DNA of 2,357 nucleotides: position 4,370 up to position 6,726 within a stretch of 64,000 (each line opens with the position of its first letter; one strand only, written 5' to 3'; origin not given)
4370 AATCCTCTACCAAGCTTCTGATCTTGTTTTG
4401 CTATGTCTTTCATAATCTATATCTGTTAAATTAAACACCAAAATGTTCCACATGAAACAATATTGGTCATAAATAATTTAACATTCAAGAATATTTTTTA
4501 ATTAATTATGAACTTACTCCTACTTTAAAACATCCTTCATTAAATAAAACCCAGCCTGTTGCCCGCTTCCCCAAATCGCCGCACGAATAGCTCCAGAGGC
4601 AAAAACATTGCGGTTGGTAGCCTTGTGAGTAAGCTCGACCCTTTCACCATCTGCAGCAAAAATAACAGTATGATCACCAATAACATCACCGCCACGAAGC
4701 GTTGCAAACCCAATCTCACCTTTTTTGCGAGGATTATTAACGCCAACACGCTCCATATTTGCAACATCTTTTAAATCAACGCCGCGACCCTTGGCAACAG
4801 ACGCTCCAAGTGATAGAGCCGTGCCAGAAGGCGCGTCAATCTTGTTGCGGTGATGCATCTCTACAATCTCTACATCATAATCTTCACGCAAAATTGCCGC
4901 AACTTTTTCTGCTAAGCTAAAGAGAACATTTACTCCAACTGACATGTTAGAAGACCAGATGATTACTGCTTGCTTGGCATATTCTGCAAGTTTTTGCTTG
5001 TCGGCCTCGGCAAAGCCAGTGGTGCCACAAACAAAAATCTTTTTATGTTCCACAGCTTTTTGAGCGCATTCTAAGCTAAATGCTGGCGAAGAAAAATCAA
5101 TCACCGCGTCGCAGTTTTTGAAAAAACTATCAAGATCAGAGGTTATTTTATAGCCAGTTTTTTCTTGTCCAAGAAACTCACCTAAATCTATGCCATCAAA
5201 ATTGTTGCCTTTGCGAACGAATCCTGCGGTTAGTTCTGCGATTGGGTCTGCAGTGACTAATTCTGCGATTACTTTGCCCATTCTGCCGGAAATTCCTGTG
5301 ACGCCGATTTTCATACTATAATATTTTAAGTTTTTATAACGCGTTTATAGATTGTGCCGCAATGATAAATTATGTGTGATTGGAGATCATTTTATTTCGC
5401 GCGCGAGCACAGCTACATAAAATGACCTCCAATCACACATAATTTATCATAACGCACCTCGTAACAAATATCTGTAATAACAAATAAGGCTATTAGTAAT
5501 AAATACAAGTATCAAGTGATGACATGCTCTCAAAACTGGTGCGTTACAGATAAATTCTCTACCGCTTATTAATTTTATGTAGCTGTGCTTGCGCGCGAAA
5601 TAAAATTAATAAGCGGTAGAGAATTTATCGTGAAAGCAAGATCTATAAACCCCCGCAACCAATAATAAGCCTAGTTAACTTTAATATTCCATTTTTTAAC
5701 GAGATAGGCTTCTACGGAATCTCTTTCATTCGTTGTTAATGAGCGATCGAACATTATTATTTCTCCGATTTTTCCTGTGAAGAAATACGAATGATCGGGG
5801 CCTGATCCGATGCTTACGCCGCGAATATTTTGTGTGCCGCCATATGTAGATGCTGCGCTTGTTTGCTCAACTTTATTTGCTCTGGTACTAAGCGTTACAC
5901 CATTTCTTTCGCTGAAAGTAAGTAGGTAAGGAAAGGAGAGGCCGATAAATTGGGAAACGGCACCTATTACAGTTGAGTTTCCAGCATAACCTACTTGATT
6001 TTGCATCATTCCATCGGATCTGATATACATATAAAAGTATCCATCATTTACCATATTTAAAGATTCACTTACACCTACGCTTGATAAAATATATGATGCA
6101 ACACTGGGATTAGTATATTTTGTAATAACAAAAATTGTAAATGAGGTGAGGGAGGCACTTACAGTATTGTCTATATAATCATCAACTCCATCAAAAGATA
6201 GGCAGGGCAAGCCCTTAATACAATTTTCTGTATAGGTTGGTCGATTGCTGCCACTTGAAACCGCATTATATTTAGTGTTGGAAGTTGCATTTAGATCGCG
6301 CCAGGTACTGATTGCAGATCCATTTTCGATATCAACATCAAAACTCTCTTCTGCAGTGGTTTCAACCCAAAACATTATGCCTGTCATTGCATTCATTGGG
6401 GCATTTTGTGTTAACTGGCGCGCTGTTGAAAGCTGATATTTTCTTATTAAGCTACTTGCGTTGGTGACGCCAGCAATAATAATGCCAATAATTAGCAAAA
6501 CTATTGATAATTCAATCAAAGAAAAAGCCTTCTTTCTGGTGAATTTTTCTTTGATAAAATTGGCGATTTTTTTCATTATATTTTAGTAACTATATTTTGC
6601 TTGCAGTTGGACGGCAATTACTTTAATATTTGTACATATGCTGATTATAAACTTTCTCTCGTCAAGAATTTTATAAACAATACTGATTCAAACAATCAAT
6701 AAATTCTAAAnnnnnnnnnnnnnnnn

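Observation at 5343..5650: Two core-C hairpins in mirror arrangement with mutually complementary 21-nt loops inside a closed multi-stem architecture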

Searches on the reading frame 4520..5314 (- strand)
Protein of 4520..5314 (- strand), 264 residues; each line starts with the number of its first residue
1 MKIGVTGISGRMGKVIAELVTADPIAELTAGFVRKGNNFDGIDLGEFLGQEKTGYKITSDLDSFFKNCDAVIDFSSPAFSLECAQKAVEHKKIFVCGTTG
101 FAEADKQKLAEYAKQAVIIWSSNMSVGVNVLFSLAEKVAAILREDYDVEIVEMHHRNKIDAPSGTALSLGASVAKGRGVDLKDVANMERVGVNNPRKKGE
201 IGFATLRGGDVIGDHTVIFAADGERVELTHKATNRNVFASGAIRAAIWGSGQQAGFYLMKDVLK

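Call 29: find_encoding_contigs(protein=window:4520-5314:-, flank=3000, max_places=10)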
Protein window:4520-5314:- (264 aa): 10 contigs read that carry it; 4 places shown.
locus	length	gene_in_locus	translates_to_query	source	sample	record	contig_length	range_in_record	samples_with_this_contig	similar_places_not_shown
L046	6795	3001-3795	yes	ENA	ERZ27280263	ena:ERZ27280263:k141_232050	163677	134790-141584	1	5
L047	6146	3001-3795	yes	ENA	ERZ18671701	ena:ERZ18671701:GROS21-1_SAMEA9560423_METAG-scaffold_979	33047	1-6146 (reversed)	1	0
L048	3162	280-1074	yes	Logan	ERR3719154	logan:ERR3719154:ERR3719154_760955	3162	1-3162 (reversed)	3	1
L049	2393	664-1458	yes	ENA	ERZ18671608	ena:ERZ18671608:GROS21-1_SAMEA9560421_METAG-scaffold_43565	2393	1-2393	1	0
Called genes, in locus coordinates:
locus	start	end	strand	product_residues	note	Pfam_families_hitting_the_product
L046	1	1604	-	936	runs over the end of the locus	PF00521:DNA_topoisoIV, PF03989:DNA_gyraseA_C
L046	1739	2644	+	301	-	PF07963:N_methyl (faint)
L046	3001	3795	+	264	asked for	PF01113:DapB_N, PF05173:DapB_C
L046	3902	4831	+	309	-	PF02195:ParB_N, PF17762:HTH_ParB, PF23552:ParB_C (weak)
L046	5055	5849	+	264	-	PF10609:ParA, PF13614:AAA_31, PF00142:Fer4_NifH (weak), PF01656:CbiA, PF02374:ArsA_ATPase (weak), PF06564:CBP_BcsQ (weak), PF09140:MipZ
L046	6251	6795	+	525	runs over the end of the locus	PF02142:MGS, PF01808:AICARFT_IMPCHas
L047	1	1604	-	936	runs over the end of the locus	PF00521:DNA_topoisoIV, PF03989:DNA_gyraseA_C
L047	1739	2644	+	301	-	PF07963:N_methyl (faint)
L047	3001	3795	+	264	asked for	PF01113:DapB_N, PF05173:DapB_C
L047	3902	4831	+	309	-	PF02195:ParB_N, PF17762:HTH_ParB, PF23552:ParB_C (weak)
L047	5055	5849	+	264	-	PF10609:ParA, PF13614:AAA_31, PF00142:Fer4_NifH (weak), PF01656:CbiA, PF02374:ArsA_ATPase (weak), PF06564:CBP_BcsQ (weak), PF09140:MipZ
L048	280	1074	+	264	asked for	PF01113:DapB_N, PF05173:DapB_C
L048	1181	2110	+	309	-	PF02195:ParB_N, PF17762:HTH_ParB, PF23552:ParB_C (weak)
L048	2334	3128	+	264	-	PF10609:ParA, PF13614:AAA_31, PF00142:Fer4_NifH (weak), PF01656:CbiA, PF02374:ArsA_ATPase (weak), PF06564:CBP_BcsQ (weak), PF09140:MipZ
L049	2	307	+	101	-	?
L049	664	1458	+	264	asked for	PF01113:DapB_N, PF05173:DapB_C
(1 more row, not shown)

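Call 30: search_protein_families(library=pfam, proteins=[window:4520-5314:-])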
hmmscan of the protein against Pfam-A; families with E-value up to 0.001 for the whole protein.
window:4520-5314:- (264 aa): 2 families
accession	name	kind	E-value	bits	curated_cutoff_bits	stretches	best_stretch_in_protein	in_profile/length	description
PF05173.19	DapB_C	-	8.5e-45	152.2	27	1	127-263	1-121/121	Dihydrodipicolinate reductase, C-terminus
PF01113.26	DapB_N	-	1.1e-36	126.1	25.6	1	1-124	1-124/124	Dihydrodipicolinate reductase, N-terminus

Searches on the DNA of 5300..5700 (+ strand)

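Call 38: search_rna_families(source=window, start=5300, end=5700, threshold=evalue, max_evalue=10)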
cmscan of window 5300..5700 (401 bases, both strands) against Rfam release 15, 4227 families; matches with E-value up to 10: 20.
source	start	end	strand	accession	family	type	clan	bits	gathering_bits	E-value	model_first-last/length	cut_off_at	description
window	5359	5453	-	RF00672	mir-190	Gene; miRNA;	CL00089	35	48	4.2e-05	1-78/78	no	mir-190 microRNA precursor family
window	5361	5449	-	RF04130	MIR7996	Gene; miRNA;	-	33.7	119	0.00026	1-190/190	no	MIR7996 microRNA precursor family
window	5362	5452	+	RF04127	MIR8007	Gene; miRNA;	-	29.1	195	0.0011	1-226/226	no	MIR8007 microRNA precursor family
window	5554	5624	+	RF00972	mir-651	Gene; miRNA;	-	26.8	106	0.0026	1-86/86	no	mir-651 microRNA precursor family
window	5363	5451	+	RF04130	MIR7996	Gene; miRNA;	-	26.1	119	0.013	1-190/190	no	MIR7996 microRNA precursor family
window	5365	5447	-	RF04205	MIR2606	Gene; miRNA;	-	24.9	139.7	0.17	1-165/165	no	MIR2606 microRNA precursor family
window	5536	5648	+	RF02445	SpR14_sRNA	Gene; sRNA;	-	24.5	50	0.33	1-80/80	no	Streptococcus sRNA SpR14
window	5368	5511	-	RF01608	ceN102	Gene; snRNA; snoRNA; HACA-box;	-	24.4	50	0.14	1-142/142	no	Caenorhabditis snoRNA ceN80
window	5550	5631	-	RF00697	mir-186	Gene; miRNA;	-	23.4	70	0.035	1-82/82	no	mir-186 microRNA precursor family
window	5556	5660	-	RF02397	sau-5971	Gene; sRNA;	-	21.8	90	0.13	1-96/96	no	Staphylococcus sRNA sau-5971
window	5531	5639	-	RF02445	SpR14_sRNA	Gene; sRNA;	-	21.3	50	1.6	1-80/80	no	Streptococcus sRNA SpR14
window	5349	5465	-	RF00760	mir-342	Gene; miRNA;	-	21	60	0.033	1-99/99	no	mir-342 microRNA precursor family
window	5353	5457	-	RF00827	mir-77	Gene; miRNA;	-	20.9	83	0.035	1-89/89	no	mir-77 microRNA precursor family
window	5374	5436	-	RF04276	MIR4371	Gene; miRNA;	CL00144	19.7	110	0.075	1-158/158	no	MIR4371 microRNA precursor family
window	5550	5697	+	RF04184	BTnc060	Gene; sRNA;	-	19.1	228.9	1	1-213/213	no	Bacteroides sRNA BTnc060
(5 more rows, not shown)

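Call 56: search_dna_similar(query=window:5538-5650:+, collection=plasmids, mode=distant, max_evalue=0.01, max_rows=10)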
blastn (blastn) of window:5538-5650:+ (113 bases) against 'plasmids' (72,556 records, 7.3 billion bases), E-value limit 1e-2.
No match.

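Call 57: search_dna_similar(query=window:5538-5650:+, collection=phages, mode=distant, max_evalue=0.01, max_rows=10)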
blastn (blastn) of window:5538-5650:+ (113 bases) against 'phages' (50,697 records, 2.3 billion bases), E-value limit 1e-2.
No match.

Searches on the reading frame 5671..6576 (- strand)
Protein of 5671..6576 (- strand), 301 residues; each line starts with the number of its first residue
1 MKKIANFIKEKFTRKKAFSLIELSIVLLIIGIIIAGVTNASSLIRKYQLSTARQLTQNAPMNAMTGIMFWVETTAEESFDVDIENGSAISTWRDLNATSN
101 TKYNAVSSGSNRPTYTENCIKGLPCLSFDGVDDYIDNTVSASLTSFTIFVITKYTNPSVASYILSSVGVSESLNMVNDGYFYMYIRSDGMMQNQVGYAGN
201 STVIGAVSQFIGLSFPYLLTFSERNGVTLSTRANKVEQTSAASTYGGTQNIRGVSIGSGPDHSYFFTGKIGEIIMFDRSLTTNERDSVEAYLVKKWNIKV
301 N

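Call 30: search_protein_families(library=pfam, proteins=[window:5671-6576:-])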
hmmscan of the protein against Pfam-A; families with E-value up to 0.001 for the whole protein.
window:5671-6576:- (301 aa): 1 family
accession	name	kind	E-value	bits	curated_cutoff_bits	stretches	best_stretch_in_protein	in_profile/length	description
PF07963.17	N_methyl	-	2e-05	24.4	21.2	1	14-37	3-26/27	Prokaryotic N-terminal methylation motif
